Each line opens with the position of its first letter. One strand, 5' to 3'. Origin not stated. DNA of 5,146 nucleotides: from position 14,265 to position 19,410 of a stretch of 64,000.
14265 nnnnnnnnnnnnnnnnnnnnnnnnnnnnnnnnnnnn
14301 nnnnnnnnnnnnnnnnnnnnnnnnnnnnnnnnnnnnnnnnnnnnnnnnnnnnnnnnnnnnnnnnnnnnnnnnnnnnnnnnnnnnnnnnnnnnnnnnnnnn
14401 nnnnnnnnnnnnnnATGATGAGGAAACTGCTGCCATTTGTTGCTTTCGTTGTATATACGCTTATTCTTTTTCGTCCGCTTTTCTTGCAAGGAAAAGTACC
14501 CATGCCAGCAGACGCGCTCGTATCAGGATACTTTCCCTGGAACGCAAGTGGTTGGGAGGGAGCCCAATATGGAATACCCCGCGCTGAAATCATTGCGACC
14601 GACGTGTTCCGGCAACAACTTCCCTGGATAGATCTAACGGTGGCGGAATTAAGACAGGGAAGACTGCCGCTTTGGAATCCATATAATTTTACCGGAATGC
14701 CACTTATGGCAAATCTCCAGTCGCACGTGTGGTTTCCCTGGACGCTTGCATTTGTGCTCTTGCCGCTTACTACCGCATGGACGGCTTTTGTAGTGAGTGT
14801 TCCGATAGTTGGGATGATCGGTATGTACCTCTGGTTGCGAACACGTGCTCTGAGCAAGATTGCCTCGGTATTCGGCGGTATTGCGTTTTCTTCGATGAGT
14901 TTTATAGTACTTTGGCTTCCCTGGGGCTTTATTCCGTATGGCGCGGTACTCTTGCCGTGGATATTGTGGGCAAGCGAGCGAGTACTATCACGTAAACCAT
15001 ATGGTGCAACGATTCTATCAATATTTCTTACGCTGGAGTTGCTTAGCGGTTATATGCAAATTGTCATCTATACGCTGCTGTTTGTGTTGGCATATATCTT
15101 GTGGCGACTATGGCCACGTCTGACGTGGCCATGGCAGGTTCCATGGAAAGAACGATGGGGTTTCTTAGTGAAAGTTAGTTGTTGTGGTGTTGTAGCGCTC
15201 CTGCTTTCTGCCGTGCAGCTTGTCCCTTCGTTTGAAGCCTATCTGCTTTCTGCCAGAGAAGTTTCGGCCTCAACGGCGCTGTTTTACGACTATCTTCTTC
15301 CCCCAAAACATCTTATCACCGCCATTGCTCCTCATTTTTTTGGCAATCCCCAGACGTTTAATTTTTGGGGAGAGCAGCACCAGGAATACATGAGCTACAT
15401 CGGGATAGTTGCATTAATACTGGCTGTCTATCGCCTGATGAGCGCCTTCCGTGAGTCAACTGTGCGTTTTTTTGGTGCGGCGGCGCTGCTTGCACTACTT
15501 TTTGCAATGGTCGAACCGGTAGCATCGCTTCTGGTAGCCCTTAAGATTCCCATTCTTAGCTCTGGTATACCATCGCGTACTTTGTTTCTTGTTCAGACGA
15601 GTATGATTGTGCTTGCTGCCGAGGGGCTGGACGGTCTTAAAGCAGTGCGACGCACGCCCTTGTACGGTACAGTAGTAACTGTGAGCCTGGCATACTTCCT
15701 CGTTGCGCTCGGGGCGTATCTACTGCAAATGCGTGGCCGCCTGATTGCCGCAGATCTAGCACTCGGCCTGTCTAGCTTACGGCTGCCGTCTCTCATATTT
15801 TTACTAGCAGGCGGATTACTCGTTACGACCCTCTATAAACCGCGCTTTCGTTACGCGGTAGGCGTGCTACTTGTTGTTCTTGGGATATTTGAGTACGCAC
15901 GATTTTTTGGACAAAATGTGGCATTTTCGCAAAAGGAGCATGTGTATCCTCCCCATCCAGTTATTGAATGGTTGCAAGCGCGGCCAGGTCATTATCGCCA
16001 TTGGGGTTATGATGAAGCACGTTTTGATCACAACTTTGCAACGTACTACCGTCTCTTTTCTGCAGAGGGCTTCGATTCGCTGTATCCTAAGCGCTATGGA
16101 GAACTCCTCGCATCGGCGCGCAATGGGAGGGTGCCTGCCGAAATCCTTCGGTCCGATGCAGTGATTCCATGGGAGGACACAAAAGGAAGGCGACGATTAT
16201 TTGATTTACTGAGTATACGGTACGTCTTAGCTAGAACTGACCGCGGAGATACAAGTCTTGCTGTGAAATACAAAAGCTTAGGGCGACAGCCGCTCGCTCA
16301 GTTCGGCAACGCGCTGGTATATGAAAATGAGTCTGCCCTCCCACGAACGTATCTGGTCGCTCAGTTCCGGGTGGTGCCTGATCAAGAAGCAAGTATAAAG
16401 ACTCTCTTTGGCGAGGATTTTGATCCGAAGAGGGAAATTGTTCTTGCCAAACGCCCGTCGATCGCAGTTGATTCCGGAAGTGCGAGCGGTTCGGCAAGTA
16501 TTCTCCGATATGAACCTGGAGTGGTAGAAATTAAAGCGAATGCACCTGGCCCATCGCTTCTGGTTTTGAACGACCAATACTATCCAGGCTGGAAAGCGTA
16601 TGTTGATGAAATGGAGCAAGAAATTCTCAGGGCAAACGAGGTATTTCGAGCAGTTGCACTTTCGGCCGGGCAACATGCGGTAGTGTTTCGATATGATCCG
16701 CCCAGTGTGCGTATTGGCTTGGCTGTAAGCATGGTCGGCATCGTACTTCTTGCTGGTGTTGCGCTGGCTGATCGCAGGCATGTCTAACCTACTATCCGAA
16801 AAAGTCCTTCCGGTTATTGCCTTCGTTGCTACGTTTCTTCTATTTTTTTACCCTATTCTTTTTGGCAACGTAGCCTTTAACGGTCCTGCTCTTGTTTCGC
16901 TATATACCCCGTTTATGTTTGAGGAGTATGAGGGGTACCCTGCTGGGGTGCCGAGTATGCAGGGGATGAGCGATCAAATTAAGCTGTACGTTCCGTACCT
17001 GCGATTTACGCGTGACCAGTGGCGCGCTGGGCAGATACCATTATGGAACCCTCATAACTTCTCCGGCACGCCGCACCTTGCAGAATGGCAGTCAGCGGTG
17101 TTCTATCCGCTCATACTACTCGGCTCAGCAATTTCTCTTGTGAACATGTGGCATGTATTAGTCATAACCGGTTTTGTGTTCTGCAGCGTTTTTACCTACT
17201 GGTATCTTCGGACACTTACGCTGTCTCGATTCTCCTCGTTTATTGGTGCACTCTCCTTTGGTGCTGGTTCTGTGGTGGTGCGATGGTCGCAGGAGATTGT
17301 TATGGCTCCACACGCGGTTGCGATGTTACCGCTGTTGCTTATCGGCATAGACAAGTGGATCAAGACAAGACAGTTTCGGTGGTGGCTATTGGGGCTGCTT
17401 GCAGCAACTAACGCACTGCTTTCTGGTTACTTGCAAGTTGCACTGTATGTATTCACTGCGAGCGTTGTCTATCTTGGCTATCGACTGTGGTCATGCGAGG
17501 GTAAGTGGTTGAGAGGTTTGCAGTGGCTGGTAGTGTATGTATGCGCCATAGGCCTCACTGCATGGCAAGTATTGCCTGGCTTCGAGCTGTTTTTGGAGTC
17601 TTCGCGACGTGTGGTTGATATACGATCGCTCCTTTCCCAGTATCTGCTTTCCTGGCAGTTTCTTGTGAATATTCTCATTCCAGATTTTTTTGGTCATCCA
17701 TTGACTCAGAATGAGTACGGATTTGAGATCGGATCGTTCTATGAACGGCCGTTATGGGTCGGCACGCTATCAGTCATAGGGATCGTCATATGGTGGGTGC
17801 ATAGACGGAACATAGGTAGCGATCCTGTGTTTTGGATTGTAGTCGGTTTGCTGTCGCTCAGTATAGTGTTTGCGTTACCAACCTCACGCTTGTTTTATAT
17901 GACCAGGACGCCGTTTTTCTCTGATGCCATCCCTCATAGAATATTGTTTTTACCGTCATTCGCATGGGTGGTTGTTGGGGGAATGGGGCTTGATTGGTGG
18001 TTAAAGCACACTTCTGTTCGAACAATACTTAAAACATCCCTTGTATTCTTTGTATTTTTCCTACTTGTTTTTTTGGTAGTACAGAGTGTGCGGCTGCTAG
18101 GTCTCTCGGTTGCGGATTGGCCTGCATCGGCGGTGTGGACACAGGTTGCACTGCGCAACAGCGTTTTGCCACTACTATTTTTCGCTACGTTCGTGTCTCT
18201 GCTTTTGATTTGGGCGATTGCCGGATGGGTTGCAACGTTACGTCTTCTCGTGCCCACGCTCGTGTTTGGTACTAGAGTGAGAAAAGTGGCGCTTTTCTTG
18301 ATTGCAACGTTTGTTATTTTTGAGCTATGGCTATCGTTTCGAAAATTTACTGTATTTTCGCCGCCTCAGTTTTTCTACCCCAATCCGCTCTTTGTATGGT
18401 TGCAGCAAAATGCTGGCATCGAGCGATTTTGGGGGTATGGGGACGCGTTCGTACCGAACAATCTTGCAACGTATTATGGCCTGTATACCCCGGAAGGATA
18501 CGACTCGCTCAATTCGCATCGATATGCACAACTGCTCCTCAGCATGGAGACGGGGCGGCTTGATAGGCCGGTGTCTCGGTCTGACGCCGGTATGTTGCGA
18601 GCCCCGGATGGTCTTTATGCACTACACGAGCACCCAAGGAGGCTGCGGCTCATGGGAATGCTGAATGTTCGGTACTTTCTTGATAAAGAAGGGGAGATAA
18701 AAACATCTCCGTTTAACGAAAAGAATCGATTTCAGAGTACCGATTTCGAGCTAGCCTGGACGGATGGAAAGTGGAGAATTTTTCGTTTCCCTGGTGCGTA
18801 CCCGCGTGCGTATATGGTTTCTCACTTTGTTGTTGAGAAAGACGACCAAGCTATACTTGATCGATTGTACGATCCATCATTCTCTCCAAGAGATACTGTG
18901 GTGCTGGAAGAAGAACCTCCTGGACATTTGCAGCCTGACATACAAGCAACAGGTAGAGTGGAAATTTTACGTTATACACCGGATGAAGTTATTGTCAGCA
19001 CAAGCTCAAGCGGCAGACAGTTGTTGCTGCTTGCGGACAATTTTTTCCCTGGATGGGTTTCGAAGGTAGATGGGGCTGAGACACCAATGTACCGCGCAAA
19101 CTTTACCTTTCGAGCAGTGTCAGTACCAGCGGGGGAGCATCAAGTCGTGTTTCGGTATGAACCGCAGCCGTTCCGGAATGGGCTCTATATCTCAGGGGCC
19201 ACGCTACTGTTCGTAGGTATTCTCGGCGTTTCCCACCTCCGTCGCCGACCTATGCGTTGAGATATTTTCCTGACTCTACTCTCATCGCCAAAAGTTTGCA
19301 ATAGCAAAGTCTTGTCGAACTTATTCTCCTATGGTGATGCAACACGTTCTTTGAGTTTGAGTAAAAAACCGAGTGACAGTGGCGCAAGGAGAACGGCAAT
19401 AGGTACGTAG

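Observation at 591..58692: Nineteen GT-C-type polytopic membrane glycosyltransferases in 64 kb, suggesting a combinatorial lipid-carrier-dependent extracytoplasmic glycosylation island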

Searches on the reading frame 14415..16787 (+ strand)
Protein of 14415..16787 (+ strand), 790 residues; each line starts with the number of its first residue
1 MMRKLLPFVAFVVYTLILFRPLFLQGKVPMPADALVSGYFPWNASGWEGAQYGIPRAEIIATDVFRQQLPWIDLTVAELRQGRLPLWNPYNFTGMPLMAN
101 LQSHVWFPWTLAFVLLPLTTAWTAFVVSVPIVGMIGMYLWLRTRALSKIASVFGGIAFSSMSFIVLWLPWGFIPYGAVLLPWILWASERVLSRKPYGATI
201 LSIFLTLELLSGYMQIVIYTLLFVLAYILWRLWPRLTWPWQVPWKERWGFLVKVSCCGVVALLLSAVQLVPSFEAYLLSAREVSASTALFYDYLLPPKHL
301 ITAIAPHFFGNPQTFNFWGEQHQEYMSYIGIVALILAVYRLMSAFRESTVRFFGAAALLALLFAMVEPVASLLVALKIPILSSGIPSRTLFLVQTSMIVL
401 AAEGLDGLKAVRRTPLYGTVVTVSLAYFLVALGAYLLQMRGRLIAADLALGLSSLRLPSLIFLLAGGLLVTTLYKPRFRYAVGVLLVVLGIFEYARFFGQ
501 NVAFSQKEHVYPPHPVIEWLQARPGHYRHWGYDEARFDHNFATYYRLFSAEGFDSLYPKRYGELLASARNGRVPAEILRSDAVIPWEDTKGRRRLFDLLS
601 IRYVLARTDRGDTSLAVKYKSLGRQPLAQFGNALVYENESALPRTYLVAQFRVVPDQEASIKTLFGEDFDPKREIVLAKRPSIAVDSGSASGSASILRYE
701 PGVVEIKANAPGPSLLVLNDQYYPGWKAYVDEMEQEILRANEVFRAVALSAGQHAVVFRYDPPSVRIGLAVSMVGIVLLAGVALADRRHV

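Call 4: search_protein_families(library=pfam, proteins=[window:14415-16787:+], max_evalue=0.01)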
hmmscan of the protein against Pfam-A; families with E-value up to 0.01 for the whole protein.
window:14415-16787:+ (790 aa): 2 families
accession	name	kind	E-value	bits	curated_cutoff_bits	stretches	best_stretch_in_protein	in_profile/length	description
PF09586.16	YfhO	-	9e-29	100.9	28.5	2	132-506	103-450/835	Bacterial membrane protein YfhO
PF19510.5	DUF6044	-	0.0021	17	27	1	110-394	84-351/564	Protein of unknown function (DUF6044)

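Call 10: find_encoding_contigs(protein=window:14415-16787:+, flank=10000, max_places=6)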
Protein window:14415-16787:+ (790 aa): 1 contig read that carries it; 1 place shown.
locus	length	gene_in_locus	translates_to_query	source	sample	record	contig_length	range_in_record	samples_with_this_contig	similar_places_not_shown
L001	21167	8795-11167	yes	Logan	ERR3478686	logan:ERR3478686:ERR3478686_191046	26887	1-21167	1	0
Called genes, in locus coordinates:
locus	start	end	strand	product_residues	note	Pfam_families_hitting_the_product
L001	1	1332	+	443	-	?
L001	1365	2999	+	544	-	PF13231:PMT_2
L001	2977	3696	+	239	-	PF00535:Glycos_transf_2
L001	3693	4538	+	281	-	PF13489:Methyltransf_23, PF08241:Methyltransf_11, PF08242:Methyltransf_12, PF13649:Methyltransf_25, PF13847:Methyltransf_31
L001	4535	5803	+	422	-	PF02366:PMT (weak), PF13231:PMT_2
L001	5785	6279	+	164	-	PF01230:HIT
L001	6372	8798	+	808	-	PF09586:YfhO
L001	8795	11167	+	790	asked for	PF09586:YfhO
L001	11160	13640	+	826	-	PF09586:YfhO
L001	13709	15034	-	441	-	-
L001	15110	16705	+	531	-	PF02366:PMT, PF02516:STT3 (weak), PF13231:PMT_2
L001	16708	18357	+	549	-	PF02366:PMT, PF13231:PMT_2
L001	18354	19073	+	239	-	PF00535:Glycos_transf_2, PF13641:Glyco_tranf_2_3 (weak)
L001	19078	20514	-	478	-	PF13231:PMT_2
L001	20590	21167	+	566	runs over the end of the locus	-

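Call 13: find_related_loci(query=window:14415-16787:+, collection=genome_contigs, flank=10000)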
Query window:14415-16787:+ (790 aa) in genome_contigs; peptide patterns used: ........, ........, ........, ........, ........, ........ (x = any residue, [..] = any of these).
5 stretches matched a pattern, but none encodes a relative of the query by tblastn (E <= 1e-3).

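Call 14: find_homologous_proteins(query=window:14415-16787:+, max_evalue=1e-10)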
Query window:14415-16787:+ (790 aa): 264 proteins with E <= 1e-10 among 8000 candidates; the best 120 are listed.
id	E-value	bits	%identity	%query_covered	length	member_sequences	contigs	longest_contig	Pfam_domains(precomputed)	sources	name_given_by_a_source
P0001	1.9e-278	944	55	99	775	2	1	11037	PF09586.17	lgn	-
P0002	1.7e-181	624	43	99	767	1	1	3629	PF09586.17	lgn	-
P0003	7.1e-178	612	41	97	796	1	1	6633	PF09586.17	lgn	-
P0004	1.5e-176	607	43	99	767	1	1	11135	PF09586.17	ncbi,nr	ncbi:MAG: YfhO family protein [bacterium]|nr:YfhO family protein [bacterium]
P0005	1.1e-158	548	38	95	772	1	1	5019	PF09586.17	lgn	-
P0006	2.2e-139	484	34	100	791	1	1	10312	PF20176.4,PF09586.17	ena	-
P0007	6.0e-128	447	35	98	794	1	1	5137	PF09586.17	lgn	-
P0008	5.1e-116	407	34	97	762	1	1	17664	PF09586.17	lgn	-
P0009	1.1e-109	386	32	97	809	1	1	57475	PF09586.17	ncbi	-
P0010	1.5e-102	363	31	97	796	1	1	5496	PF09586.17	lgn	-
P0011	9.9e-96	340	33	98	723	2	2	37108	PF09586.17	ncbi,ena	ncbi:MAG: YfhO family protein [Patescibacteria group bacterium]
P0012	1.1e-89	320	30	96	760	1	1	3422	PF09586.17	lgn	-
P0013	1.3e-89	320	31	99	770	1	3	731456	PF09586.17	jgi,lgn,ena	jgi:hypothetical protein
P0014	4.4e-87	311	30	96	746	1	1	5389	PF09586.17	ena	-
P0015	1.2e-68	250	29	94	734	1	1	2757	PF09586.17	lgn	-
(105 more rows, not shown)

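Call 15: find_encoding_contigs(protein=P0009, flank=10000, max_places=2)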
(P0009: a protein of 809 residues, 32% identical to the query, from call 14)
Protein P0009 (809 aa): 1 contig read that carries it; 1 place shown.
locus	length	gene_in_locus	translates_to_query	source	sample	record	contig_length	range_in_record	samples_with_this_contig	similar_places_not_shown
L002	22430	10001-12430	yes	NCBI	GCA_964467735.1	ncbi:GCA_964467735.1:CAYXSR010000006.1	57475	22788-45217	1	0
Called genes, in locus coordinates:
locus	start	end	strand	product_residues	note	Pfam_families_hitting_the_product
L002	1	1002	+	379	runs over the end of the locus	PF00535:Glycos_transf_2, PF04138:GtrA_DPMS_TM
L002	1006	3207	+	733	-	PF00535:Glycos_transf_2, PF10111:Glyco_tranf_2_2, PF13641:Glyco_tranf_2_3, PF13231:PMT_2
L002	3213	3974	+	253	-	PF00535:Glycos_transf_2, PF10111:Glyco_tranf_2_2 (weak)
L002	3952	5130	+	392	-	PF26314:MptA_B_family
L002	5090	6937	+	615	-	-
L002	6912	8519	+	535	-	-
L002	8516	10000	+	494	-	PF02366:PMT (weak), PF13231:PMT_2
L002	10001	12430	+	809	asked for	PF09586:YfhO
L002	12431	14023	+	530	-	PF10131:PTPS_related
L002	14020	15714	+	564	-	PF10131:PTPS_related, PF13231:PMT_2 (weak)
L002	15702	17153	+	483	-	PF01943:Polysacc_synt, PF13440:Polysacc_synt_3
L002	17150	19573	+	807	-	PF09586:YfhO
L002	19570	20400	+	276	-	PF00535:Glycos_transf_2, PF13641:Glyco_tranf_2_3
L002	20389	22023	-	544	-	-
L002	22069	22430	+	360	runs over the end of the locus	PF00534:Glycos_transf_1, PF13692:Glyco_trans_1_4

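Call 16: find_encoding_contigs(protein=P0013, flank=10000, max_places=2)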
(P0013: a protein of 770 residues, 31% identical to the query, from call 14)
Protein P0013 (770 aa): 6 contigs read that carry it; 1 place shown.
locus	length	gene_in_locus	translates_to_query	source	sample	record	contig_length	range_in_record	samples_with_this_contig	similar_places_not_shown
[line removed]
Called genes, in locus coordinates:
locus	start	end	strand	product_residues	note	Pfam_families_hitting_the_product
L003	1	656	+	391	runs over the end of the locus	PF26314:MptA_B_family, PF09594:GT87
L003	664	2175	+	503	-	PF13231:PMT_2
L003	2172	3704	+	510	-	-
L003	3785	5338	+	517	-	-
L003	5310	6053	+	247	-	PF00535:Glycos_transf_2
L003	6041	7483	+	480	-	PF01943:Polysacc_synt, PF13440:Polysacc_synt_3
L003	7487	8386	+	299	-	PF00535:Glycos_transf_2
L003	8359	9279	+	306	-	PF00535:Glycos_transf_2, PF13641:Glyco_tranf_2_3, PF13632:Glyco_trans_2_3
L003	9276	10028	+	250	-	PF00535:Glycos_transf_2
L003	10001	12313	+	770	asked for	PF09586:YfhO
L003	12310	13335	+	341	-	PF00534:Glycos_transf_1, PF13692:Glyco_trans_1_4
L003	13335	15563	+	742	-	PF09586:YfhO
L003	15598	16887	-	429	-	PF13231:PMT_2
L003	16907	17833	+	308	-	PF13641:Glyco_tranf_2_3, PF00535:Glycos_transf_2, PF13632:Glyco_trans_2_3 (weak)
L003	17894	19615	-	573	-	PF13231:PMT_2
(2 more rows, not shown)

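Call 17: find_encoding_contigs(protein=P0011, flank=10000, max_places=2)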
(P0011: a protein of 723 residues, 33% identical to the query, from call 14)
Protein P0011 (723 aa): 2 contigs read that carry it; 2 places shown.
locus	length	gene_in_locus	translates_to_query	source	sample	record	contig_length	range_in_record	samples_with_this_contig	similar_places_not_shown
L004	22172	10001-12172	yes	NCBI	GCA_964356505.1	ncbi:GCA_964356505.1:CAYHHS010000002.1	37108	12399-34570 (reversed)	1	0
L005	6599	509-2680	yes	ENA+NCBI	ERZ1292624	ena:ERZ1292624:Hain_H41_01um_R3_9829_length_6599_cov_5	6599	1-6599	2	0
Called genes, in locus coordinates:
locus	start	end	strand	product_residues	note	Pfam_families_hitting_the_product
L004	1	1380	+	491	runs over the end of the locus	PF13231:PMT_2 (weak)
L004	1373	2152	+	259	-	PF00535:Glycos_transf_2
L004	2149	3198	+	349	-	PF26314:MptA_B_family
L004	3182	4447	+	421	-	PF13231:PMT_2 (weak)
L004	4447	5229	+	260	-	PF13354:Beta-lactamase2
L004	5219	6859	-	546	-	-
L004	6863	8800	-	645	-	PF09586:YfhO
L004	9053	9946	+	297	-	PF13489:Methyltransf_23, PF13847:Methyltransf_31 (weak), PF08241:Methyltransf_11, PF08242:Methyltransf_12, PF13649:Methyltransf_25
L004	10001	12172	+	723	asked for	PF09586:YfhO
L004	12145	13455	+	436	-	-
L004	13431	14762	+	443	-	-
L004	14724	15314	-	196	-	-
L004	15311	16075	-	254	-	PF13231:PMT_2 (weak)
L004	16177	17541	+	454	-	-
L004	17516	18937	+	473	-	PF01943:Polysacc_synt, PF13440:Polysacc_synt_3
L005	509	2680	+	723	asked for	PF09586:YfhO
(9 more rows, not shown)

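Call 23: find_related_loci(query=A1, collection=genome_contigs, flank=10000)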
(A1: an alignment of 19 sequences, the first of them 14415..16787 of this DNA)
Query A1 (790 aa) in genome_contigs; peptide patterns used: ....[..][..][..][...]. (x = any residue, [..] = any of these).
597 stretches matched a pattern (row limit reached: there are more); 580 encode a relative of the query (tblastn E <= 1e-3); the best 80 are kept; 78 distinct loci.
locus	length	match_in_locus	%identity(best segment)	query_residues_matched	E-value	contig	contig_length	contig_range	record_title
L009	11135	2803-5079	43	2-784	1e-179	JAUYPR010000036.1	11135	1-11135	MAG: bacterium isolate C4_metabat.bin.46 C4_k141_38984, whole genome shotgun sequence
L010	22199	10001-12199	35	16-766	3e-142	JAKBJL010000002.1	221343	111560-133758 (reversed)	MAG: bacterium isolate DBS2-5.bin62 NODE_11_length_221343_cov_7.730720, whole genome shotgun sequence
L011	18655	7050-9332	37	12-788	1e-137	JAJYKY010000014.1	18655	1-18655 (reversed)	MAG: bacterium isolate DBS2-1.bin56 NODE_5297_length_18655_cov_7.089378, whole genome shotgun sequence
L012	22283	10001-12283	35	11-782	5e-132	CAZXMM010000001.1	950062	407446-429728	MAG TPA_asm: uncultured Gammaproteobacteria bacterium isolate SRP173033_co1_283 genome assembly, contig: NODE_1_length_9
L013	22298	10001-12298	34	26-784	1e-129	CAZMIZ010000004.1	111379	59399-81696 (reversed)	MAG TPA_asm: uncultured Gammaproteobacteria bacterium isolate binchicken_co338_18 genome assembly, contig: NODE_38_lengt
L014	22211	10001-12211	32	1-768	5e-129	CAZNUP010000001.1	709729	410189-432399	MAG TPA_asm: uncultured Gammaproteobacteria bacterium isolate SRP292972_co3_34 genome assembly, contig: NODE_7_length_70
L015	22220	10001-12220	35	5-766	9e-127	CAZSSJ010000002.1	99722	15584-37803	MAG TPA_asm: uncultured Gammaproteobacteria bacterium isolate SRP050083_co1_3 genome assembly, contig: NODE_32_length_99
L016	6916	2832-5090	34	18-789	1e-125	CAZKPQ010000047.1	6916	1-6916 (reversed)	MAG TPA_asm: uncultured Gammaproteobacteria bacterium isolate SRP173033_co3_47 genome assembly, contig: NODE_16000_lengt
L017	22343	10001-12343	31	2-787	3e-120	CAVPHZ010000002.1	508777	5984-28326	MAG: Candidatus Chisholmbacteria bacterium isolate MFD09964.bin.1.87 genome assembly, contig: contig_34727, whole genome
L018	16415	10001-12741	31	8-790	2e-118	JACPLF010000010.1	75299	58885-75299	MAG: Candidatus Levyibacteriota bacterium isolate NC_groundwater_514_Ag_S-0.1um_37_12 S35_SO-1_scaffold_572035, whole ge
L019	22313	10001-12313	33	20-790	2e-117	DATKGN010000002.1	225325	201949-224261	MAG TPA_asm: Patescibacteria group bacterium isolate SMAG_U14552 k141_62375, whole genome shotgun sequence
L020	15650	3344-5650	32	15-772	1e-116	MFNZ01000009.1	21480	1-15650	MAG: Candidatus Levybacteria bacterium RIFCSPHIGHO2_02_FULL_37_13 rifcsphigho2_02_scaffold_12944, whole genome shotgun s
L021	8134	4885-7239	31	1-789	2e-115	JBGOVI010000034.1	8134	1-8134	MAG: Patescibacteria group bacterium isolate OBJ_0618_7090110_119 k141_890029_length_8134_cov_13.0016, whole genome shot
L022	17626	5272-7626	31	8-789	2e-115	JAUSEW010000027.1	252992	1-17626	MAG: Candidatus Levyibacteriota bacterium isolate E14_maxbin.252 E14_k141_1713433, whole genome shotgun sequence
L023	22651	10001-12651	31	2-788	1e-113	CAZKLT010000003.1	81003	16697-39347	MAG TPA_asm: uncultured Gammaproteobacteria bacterium isolate SRP237561_co1_402 genome assembly, contig: NODE_391_length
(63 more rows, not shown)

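Call 45: search_solved_structures(query=A1, max_evalue=0.01)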
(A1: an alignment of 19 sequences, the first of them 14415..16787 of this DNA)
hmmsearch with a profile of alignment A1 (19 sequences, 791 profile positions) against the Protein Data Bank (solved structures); distinct sequences matched with E-value up to 0.01: 0.

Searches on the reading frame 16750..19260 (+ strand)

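Call 4: search_protein_families(library=pfam, proteins=[window:16750-19260:+], max_evalue=0.01)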
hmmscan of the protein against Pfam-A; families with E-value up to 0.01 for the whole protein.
window:16750-19260:+ (836 aa): 1 family
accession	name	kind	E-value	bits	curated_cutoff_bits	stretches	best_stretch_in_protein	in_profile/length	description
PF09586.16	YfhO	-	1.2e-18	67.4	28.5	2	739-815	758-835/835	Bacterial membrane protein YfhO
